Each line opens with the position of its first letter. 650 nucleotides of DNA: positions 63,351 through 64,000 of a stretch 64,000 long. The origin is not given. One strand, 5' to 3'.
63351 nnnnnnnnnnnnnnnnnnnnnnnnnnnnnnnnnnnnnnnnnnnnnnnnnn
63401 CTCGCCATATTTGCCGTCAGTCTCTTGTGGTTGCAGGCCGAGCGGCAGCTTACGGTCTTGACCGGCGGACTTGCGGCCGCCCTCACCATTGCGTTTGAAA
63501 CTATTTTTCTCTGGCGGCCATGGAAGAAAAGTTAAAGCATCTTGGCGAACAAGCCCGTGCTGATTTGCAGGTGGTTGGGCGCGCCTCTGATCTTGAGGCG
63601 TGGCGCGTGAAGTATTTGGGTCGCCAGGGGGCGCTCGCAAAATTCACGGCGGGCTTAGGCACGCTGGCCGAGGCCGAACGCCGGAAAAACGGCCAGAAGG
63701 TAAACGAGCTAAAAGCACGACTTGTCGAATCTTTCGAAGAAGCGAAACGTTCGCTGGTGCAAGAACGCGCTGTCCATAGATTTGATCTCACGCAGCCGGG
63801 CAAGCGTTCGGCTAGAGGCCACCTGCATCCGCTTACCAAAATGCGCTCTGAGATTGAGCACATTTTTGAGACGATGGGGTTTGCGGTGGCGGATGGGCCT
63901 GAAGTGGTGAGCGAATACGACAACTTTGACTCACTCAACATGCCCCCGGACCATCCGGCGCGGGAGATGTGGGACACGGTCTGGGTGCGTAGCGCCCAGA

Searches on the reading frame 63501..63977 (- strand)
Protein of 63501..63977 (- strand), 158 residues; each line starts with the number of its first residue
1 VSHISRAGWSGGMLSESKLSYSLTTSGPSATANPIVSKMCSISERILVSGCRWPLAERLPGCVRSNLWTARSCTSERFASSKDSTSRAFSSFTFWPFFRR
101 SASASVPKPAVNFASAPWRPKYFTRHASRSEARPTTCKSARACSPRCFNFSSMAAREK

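Call 59: find_encoding_contigs(protein=window:63501-63977:-, flank=10000, max_places=4)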
Protein window:63501-63977:- (158 aa): no gene with exactly this product is on record in the collection.
